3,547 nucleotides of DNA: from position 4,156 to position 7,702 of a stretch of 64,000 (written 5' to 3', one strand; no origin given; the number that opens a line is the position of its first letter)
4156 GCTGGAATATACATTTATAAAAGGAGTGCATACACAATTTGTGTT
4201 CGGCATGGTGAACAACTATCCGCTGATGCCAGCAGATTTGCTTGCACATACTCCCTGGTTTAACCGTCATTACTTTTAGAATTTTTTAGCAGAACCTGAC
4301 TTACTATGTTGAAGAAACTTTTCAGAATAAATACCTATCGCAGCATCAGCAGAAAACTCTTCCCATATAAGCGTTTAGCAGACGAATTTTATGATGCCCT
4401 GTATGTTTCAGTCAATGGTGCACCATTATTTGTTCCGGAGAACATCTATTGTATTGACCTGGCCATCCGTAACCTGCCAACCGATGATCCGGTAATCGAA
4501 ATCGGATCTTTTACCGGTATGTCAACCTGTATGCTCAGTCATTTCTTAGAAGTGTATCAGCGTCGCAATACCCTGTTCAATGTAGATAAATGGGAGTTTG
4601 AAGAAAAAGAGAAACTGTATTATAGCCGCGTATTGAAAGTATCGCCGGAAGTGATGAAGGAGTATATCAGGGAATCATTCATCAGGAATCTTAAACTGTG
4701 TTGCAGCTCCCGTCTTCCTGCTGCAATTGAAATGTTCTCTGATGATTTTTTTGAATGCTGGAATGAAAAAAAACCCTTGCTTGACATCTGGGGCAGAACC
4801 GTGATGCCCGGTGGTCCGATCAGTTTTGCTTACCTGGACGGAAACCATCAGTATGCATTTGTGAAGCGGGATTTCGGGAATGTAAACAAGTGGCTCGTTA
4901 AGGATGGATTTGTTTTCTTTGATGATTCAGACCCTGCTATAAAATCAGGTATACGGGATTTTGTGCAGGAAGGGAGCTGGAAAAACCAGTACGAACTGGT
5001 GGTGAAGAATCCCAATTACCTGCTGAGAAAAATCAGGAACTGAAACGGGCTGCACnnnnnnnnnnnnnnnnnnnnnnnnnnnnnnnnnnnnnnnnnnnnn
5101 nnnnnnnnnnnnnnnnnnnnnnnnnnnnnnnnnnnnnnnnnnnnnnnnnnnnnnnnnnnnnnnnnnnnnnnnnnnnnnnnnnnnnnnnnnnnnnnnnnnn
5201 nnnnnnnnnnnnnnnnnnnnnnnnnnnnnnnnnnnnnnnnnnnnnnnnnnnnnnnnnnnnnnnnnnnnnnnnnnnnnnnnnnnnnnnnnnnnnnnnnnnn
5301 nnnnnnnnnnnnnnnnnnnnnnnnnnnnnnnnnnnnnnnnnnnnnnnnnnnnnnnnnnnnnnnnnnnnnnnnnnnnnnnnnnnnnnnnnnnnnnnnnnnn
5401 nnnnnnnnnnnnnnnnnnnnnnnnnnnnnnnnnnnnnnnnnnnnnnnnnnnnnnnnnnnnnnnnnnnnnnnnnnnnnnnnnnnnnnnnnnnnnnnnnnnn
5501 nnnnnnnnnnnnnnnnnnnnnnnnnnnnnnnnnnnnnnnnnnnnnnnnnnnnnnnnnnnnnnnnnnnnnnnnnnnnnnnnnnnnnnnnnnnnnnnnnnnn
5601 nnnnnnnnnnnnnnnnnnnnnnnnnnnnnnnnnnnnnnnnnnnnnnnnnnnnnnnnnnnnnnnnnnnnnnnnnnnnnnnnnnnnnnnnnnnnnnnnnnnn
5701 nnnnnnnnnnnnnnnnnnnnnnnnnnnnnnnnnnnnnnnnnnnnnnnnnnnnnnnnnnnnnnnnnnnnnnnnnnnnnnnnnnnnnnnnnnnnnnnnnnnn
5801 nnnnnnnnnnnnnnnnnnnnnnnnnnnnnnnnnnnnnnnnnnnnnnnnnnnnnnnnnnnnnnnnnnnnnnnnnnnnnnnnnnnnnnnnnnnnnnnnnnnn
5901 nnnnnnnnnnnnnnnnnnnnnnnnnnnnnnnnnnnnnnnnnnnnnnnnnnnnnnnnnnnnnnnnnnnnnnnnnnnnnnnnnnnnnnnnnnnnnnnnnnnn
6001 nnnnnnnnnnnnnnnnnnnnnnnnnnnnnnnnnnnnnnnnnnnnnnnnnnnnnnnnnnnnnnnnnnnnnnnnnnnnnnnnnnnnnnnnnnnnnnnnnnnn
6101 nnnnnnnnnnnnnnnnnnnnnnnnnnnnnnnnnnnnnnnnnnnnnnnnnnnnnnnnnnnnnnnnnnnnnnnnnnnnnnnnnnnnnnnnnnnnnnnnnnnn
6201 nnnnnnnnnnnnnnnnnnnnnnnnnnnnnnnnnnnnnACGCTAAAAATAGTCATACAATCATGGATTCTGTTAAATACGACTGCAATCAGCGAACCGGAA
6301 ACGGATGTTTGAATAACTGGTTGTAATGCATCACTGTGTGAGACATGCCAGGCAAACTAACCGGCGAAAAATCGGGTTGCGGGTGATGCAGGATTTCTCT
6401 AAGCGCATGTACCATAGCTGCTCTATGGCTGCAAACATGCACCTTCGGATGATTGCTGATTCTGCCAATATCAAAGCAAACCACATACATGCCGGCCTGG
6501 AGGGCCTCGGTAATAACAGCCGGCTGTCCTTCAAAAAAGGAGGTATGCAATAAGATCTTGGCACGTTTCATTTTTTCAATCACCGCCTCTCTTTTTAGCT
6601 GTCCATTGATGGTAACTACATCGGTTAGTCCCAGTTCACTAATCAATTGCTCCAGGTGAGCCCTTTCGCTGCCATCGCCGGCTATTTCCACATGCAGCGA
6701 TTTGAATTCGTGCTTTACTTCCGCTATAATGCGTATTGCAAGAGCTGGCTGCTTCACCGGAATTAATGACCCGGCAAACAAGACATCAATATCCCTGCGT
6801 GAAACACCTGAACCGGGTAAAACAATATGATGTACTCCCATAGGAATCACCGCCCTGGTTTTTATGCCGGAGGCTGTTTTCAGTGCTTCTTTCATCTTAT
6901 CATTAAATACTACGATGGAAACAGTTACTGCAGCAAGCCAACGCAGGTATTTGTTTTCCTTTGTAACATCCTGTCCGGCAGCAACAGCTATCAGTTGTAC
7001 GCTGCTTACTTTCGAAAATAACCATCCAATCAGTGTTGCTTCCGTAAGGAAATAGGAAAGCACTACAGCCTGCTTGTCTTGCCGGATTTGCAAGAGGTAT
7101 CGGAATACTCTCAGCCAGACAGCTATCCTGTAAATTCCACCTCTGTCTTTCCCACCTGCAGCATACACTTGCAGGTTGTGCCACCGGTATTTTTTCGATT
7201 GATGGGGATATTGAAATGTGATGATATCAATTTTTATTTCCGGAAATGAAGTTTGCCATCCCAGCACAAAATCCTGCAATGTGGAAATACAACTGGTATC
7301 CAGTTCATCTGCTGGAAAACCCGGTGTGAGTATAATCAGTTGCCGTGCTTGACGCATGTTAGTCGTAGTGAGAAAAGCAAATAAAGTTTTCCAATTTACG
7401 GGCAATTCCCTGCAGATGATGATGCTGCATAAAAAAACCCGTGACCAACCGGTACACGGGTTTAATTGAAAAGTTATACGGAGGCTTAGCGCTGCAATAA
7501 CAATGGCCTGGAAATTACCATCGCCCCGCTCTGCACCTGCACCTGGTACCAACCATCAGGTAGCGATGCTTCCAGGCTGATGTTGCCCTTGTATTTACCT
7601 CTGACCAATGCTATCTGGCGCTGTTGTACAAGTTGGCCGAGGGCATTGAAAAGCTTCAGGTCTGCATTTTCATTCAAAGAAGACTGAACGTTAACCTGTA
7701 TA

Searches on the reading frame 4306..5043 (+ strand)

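Call 67: search_protein_families(library=pfam, proteins=[window:4306-5043:+], max_evalue=0.0001)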
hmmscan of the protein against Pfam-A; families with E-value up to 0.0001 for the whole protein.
window:4306-5043:+ (245 aa): 1 family
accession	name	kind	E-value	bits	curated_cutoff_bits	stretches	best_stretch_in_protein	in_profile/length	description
PF13578.12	Methyltransf_24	-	3.9e-14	53.8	26.3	1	64-207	1-104/105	Methyltransferase domain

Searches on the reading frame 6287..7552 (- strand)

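Call 67: search_protein_families(library=pfam, proteins=[window:6287-7552:-], max_evalue=0.0001)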
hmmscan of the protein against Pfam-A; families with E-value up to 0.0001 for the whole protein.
window:6287-7552:- (421 aa): 2 families
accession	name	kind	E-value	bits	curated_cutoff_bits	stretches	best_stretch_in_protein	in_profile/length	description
PF00534.26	Glycos_transf_1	-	5.5e-20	72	26.4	1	254-364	15-126/172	Glycosyl transferases group 1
PF13692.12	Glyco_trans_1_4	-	4.3e-17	63.1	27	1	256-388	3-140/142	Glycosyl transferases group 1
